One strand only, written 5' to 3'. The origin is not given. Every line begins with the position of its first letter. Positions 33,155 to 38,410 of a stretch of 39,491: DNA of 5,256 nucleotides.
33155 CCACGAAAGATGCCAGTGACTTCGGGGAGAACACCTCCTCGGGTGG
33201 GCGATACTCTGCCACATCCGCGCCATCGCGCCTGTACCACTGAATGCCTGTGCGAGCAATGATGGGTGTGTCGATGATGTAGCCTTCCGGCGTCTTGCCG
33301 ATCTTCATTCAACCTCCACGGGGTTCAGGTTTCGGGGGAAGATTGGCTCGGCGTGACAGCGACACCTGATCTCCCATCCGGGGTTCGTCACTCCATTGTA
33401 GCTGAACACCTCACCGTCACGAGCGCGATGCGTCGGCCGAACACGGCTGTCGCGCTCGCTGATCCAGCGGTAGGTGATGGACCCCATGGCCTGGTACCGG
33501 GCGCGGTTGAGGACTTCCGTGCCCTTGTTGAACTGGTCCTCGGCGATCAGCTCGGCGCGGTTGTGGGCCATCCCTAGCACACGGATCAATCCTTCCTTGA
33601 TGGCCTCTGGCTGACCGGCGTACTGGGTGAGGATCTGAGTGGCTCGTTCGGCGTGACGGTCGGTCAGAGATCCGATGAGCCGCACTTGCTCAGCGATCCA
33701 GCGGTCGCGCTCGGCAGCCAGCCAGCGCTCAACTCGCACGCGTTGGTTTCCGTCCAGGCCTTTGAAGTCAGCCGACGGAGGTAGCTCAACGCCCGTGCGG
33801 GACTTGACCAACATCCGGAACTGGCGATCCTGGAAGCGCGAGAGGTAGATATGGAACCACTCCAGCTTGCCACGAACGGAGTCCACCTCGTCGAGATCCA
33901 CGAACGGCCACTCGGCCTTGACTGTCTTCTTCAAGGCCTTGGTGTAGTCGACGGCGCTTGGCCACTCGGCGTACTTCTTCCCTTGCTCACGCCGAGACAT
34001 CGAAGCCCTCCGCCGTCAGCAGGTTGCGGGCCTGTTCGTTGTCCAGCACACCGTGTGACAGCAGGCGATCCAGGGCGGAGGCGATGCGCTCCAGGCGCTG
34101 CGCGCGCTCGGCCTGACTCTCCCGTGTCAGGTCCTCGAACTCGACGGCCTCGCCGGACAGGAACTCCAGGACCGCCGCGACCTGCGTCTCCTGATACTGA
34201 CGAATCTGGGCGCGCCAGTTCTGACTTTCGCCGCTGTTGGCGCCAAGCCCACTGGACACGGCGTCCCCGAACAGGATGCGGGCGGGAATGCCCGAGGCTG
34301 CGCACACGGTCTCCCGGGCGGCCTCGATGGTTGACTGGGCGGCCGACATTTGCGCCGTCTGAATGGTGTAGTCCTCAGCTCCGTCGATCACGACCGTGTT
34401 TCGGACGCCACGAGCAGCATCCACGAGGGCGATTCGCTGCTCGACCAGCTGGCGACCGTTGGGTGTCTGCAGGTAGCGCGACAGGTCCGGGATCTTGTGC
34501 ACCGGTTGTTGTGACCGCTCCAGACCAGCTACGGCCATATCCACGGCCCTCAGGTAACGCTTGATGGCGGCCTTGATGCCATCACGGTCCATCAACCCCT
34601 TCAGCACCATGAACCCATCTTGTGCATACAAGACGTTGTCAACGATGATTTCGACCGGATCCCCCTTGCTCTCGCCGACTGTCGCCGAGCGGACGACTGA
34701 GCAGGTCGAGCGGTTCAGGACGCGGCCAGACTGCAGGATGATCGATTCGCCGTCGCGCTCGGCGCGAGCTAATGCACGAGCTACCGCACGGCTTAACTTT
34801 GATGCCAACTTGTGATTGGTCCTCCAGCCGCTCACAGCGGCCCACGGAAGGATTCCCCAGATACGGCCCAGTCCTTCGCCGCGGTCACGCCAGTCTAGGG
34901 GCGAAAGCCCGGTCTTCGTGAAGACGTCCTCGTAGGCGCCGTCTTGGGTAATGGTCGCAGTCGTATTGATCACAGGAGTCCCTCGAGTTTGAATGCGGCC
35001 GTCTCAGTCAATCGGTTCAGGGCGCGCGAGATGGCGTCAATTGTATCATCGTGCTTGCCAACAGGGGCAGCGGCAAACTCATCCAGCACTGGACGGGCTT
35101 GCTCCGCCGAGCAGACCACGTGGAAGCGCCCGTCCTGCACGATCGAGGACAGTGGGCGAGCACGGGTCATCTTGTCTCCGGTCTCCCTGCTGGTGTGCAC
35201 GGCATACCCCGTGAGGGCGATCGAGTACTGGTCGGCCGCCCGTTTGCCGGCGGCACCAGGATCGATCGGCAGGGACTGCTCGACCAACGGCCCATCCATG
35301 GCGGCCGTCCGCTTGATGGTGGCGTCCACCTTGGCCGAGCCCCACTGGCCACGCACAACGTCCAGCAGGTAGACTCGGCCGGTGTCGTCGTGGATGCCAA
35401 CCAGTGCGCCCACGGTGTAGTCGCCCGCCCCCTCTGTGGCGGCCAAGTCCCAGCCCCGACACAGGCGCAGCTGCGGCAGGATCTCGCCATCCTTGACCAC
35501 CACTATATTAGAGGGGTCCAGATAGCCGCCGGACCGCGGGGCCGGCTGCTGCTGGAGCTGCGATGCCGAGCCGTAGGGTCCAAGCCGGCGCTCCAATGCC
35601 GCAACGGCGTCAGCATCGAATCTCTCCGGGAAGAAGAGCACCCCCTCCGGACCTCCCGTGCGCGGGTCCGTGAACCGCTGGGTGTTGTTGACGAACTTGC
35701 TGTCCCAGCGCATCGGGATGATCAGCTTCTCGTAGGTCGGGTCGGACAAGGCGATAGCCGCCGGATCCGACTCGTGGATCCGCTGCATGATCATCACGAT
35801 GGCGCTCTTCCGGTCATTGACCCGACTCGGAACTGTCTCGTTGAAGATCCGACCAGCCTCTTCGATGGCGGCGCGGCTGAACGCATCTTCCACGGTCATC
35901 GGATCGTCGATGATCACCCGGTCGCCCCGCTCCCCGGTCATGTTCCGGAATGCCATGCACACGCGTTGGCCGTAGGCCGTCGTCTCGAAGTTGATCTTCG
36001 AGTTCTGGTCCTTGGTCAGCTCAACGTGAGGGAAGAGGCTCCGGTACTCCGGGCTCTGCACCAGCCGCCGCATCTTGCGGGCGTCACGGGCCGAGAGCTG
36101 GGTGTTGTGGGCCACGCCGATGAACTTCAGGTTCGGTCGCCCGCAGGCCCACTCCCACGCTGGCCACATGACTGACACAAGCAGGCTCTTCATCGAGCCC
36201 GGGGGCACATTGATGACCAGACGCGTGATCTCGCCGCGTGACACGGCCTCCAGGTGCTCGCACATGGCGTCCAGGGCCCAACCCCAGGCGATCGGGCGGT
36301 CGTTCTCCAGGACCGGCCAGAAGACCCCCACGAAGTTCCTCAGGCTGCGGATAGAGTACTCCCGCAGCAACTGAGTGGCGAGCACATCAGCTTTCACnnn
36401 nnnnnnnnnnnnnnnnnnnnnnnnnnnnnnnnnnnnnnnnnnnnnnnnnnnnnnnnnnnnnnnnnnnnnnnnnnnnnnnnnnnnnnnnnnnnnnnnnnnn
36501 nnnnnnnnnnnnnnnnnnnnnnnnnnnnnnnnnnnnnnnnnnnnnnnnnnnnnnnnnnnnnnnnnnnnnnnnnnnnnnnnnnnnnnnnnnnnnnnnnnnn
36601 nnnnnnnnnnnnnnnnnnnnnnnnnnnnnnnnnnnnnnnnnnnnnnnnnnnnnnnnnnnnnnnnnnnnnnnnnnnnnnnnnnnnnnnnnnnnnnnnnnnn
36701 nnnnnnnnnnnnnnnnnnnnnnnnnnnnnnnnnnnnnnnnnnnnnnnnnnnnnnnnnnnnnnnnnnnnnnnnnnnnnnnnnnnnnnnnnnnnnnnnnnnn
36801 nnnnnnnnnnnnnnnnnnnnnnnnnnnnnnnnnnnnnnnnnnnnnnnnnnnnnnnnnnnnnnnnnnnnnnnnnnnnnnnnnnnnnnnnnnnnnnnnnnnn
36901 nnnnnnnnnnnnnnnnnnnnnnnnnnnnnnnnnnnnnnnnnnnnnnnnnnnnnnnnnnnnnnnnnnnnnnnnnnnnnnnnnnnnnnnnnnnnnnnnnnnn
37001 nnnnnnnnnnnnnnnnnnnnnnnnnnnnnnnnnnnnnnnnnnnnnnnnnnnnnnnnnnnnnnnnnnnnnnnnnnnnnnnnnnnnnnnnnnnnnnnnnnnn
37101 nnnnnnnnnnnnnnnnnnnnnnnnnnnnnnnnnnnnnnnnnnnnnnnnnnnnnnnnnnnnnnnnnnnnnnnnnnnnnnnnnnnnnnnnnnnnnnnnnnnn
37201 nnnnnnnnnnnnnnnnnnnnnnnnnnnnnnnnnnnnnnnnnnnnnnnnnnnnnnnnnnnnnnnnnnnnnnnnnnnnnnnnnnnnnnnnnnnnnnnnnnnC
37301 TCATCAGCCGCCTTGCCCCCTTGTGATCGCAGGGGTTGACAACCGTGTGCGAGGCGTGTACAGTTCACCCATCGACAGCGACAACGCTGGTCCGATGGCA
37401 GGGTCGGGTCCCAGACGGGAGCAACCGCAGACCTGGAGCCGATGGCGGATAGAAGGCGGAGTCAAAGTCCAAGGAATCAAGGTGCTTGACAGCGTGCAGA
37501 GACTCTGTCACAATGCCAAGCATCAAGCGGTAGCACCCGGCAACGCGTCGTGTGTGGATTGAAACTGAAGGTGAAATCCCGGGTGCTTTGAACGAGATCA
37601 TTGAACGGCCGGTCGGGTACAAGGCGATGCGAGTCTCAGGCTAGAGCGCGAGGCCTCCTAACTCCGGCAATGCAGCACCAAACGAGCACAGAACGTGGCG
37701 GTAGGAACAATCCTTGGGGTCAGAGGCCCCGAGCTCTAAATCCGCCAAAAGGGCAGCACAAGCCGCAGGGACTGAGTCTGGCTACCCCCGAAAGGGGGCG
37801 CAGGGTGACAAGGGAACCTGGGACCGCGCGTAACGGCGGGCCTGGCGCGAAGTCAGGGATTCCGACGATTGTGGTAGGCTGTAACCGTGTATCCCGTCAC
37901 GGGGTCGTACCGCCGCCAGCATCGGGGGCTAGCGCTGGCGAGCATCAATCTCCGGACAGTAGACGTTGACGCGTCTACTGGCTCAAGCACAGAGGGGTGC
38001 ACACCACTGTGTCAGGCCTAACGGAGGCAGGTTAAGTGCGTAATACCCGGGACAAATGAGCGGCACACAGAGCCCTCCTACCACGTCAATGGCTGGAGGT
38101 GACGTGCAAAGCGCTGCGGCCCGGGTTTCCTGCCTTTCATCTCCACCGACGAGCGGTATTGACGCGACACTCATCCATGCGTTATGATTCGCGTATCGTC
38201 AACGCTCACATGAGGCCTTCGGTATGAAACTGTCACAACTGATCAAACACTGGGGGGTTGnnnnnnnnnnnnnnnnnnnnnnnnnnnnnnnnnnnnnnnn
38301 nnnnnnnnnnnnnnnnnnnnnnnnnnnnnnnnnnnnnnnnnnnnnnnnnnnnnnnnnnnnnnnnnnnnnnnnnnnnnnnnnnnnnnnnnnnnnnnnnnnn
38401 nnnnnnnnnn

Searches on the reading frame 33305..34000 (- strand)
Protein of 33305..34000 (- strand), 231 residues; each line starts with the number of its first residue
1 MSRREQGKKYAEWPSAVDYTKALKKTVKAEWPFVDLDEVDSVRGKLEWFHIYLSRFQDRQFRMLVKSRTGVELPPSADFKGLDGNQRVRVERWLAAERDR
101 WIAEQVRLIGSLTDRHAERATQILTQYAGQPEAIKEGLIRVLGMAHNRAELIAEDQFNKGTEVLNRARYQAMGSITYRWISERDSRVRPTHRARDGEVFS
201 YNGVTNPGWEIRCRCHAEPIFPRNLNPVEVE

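Call 13: search_protein_families(library=phrogs, max_evalue=0.01, proteins=[window:33305-34000:-])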
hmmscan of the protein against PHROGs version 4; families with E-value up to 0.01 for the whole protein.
window:33305-34000:- (231 aa): 10 families
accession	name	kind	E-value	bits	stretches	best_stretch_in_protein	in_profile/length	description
phrog_324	-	head and packaging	1.4e-41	144.3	1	49-229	147-326/624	head morphogenesis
phrog_4529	-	head and packaging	1.6e-18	68.2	1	99-223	152-290/533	minor head protein and DNA pilot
phrog_595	-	head and packaging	1e-14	55.8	1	128-228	201-305/513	head maturation protease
phrog_15127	-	head and packaging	2.5e-10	40.5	1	89-203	106-219/602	head protein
phrog_115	-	head and packaging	2.2e-08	34.8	1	168-224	261-321/665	minor head protein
phrog_2662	-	head and packaging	8.5e-08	32.2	1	68-219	562-707/717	portal protein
phrog_6577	-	unknown function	3.1e-06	26.7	1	130-221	146-230/1066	-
phrog_21789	-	head and packaging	0.00016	20.5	1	117-220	156-259/1195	virion structural protein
phrog_859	-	head and packaging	0.00027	20.6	1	85-198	129-252/807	portal protein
phrog_2468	-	head and packaging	0.00032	21.3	1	90-200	125-237/303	head morphogenesis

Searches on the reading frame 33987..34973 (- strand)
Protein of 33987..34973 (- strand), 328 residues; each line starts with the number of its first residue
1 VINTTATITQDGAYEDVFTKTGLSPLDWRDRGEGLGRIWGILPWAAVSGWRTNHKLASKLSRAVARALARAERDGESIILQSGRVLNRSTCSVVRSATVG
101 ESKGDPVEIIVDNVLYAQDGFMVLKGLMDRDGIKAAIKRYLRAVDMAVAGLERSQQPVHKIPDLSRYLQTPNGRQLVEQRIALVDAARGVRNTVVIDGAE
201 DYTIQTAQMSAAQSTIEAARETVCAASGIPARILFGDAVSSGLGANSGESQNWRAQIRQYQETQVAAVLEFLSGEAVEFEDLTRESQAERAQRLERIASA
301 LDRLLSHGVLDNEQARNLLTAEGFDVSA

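Call 13: search_protein_families(library=phrogs, max_evalue=0.01, proteins=[window:33987-34973:-])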
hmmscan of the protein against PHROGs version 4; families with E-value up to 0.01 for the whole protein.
window:33987-34973:- (328 aa): 4 families
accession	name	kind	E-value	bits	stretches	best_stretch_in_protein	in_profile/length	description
phrog_146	-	head and packaging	6.6e-27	95.6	1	136-322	230-428/587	portal protein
phrog_15528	-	head and packaging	1.8e-16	60.7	1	137-265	243-372/794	portal protein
phrog_12751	-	unknown function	2.4e-11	44.4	1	135-320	20-219/283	-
phrog_220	-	head and packaging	4.8e-05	22.5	1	158-317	258-434/1338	minor head protein and DNA pilot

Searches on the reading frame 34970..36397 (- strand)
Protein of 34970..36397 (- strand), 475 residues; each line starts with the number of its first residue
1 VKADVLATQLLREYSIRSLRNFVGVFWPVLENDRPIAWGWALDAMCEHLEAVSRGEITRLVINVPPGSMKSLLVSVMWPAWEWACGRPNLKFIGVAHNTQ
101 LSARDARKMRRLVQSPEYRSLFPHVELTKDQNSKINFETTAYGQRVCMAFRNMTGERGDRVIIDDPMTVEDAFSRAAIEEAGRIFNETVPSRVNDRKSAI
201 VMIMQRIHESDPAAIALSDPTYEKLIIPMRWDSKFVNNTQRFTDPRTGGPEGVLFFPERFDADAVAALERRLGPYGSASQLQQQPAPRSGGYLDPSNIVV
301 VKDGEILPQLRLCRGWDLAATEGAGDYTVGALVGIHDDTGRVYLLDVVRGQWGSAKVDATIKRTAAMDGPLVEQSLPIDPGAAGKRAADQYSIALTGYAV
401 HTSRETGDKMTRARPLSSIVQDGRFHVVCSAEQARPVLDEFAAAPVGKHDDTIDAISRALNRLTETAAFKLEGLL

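Call 13: search_protein_families(library=phrogs, max_evalue=0.01, proteins=[window:34970-36397:-])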
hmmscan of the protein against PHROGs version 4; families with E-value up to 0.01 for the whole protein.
window:34970-36397:- (475 aa): 6 families
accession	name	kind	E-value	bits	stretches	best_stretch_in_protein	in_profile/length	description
phrog_38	-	head and packaging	8.8e-71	240.6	1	13-467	267-707/760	terminase large subunit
phrog_4758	-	head and packaging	4.5e-40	138.5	1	6-219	7-220/243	terminase large subunit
phrog_979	-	head and packaging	3.7e-32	112.8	1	309-470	433-606/642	terminase large subunit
phrog_12171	-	head and packaging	4.8e-16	59.8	1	372-469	5-101/110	terminase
phrog_9453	-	head and packaging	1.9e-12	48.3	1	309-469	27-216/233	terminase large subunit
phrog_5573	-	head and packaging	7.6e-09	36.3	1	252-462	24-233/250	terminase large subunit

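Call 17: search_dna_similar(query=window:34970-36397:-, collection=phages, mode=protein, max_rows=15)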
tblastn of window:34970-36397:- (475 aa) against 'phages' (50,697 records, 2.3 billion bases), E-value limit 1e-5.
Records with a match: 2046; places in all: 2048; records where one place covers at least 80% of the query: 1092.
Best place of each record, by identity: <60% 2046.
By first word of the organism name: Escherichia 454; Klebsiella 439; Pseudomonas 191; Vibrio 100; Salmonella 98; Microbacterium 73; Shigella 54; Erwinia 54; Acinetobacter 51; Brucella 41; and 82 more.
By host as written in the record: - 245; Klebsiella pneumoniae 195; Escherichia coli 129; Pseudomonas aeruginosa 56; Escherichia coli K-12 MG1655 54; Escherichia coli DSM 12242 43; Microbacterium foliorum NRRL B-24224 32; Helicobacter pylori 30; and 541 more.
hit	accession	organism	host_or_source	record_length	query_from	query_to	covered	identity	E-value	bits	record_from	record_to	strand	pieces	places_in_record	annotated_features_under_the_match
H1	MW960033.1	Rhizobium phage RHph_X3_2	Sinorhizobium americanum X3_2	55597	4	463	97%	42.9%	4e-106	352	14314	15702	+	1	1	terminase large subunit protein | terminase small subunit protein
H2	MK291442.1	Paracoccus phage vB_PkoS_Pkon1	Paracoccus kondratievae NCIMB 13773T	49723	2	454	95%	42.1%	4e-93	314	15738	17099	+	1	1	terminase large subunit | terminase small subunit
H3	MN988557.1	Rhizobium phage RHph_Y52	Rhizobium phaseoli IE6794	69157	18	471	96%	41.2%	1e-90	307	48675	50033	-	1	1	terminase large subunit protein | hypothetical protein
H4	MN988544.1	Rhizobium phage RHph_Y21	Rhizobium phaseoli N841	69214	18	471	96%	41.2%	1e-90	307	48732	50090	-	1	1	terminase large subunit protein | hypothetical protein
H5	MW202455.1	Caudoviricetes sp.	Manatee Spring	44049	9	463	96%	41.0%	1e-88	301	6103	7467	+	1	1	large terminase | terminase small subunit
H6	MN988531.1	Rhizobium phage RHph_Y5A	Rhizobium phaseoli N161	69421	18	466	95%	41.4%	1e-90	307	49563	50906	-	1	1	terminase large subunit protein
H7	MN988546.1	Rhizobium phage RHph_Y2_4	Rhizobium phaseoli Y2_4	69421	18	466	95%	41.4%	1e-90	307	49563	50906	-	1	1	terminase large subunit protein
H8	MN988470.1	Rhizobium phage RHph_TM3_3_9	Rhizobium etli T3_9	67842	18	466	95%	41.4%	1e-90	307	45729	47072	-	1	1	terminase large subunit protein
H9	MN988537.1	Rhizobium phage RHph_TM3_3_10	Rhizobium etli T3_10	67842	18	466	95%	41.4%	1e-90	307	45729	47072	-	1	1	terminase large subunit protein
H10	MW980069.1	Rhizobium phage RHEph19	Rhizobium etli sv. phaseoli N561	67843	18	466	95%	41.4%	1e-90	307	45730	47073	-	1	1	terminase large subunit protein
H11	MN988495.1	Rhizobium phage RHph_TM3_3_13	Rhizobium etli T3_13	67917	18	466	95%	41.4%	1e-90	307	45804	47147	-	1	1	terminase large subunit protein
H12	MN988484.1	Rhizobium phage RHph_Y60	Rhizobium etli TAL182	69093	18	471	96%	39.1%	6e-86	293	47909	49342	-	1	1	terminase large subunit protein | hypothetical protein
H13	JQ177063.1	Aeromonas phage vB_AsaM-56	Aeromonas salmonicida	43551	1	463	97%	38.2%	9e-80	276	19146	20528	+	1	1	putative TerL large-subunit terminase | putative TerS small-subunit terminase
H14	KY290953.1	Aeromonas phage 51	Aeromonas salmonicida HER1108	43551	1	463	97%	38.2%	9e-80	276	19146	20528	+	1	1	terminase large subunit | terminase small subunit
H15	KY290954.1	Aeromonas phage 56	Aeromonas salmonicida HER1084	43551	1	463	97%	38.2%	9e-80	276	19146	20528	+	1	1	terminase large subunit | terminase small subunit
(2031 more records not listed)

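Call 49: find_related_loci(query=window:34970-36397:-, collection=genome_contigs, flank=10000)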
Query window:34970-36397:- (475 aa) in genome_contigs; peptide patterns used: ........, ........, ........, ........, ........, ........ (x = any residue, [..] = any of these).
71 stretches matched a pattern; 10 encode a relative of the query (tblastn E <= 1e-3); 10 distinct loci.
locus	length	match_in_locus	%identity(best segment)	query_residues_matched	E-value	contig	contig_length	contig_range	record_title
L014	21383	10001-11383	42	9-472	1e-98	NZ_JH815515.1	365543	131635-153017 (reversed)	Sutterella wadsworthensis 2_1_59BFAA supercont1.3, whole genome shotgun sequence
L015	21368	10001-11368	44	17-472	6e-100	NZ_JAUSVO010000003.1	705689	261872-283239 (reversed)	Kaistia dalseonensis strain B6-8 Ga0480198_03, whole genome shotgun sequence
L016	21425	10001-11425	36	18-465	7e-76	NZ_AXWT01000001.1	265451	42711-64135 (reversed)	Deinococcus murrayi DSM 11303 H565DRAFT_scaffold00001.1_C, whole genome shotgun sequence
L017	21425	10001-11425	36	18-465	6e-75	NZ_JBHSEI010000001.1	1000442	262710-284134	Deinococcus hohokamensis strain CCUG 55995 platanus_K_17_124_1, whole genome shotgun sequence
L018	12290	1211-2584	37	19-468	3e-73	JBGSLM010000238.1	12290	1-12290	MAG: Parvularculaceae bacterium isolate JTS-AC205 k141_3756076, whole genome shotgun sequence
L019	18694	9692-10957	42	33-445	4e-81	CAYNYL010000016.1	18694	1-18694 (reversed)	MAG TPA_asm: uncultured Gammaproteobacteria bacterium isolate SRP300315_co1_29 genome assembly, contig: NODE_1374_length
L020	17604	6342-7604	34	34-465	7e-60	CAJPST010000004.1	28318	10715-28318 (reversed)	MAG: uncultured Mesocricetibacter sp. isolate SRR9217471-mag-bin.13 genome assembly, contig: SRR9217471-mag-bin.13_180,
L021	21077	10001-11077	35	18-353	1e-55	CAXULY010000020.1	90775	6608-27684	MAG TPA_asm: uncultured Deinococcaceae bacterium isolate public_SRR11456914_metawrap_bin.14 genome assembly, contig: pub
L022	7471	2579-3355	31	34-293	2e-34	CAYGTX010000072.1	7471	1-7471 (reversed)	MAG TPA_asm: uncultured Rickettsiales bacterium isolate ERP117304_co1_49 genome assembly, contig: NODE_8613_length_7471_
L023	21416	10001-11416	38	17-471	3e-79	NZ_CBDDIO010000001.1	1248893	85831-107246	MAG: Ancylobacter sp. isolate 71f5eb1e-0a42-4cfc-835c-b85cf43953c5 contig_1, whole genome shotgun sequence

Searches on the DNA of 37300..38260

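Call 107: search_rna_families(source=window, start=37300, end=38260, threshold=evalue, max_evalue=1)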
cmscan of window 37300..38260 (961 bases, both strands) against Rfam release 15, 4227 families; matches with E-value up to 1: 1.
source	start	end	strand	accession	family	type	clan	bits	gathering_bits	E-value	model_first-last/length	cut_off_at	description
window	37530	37565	+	RF01322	CRISPR-DR9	Gene; CRISPR;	-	31.4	45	5.7e-05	1-37/37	no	CRISPR RNA direct repeat element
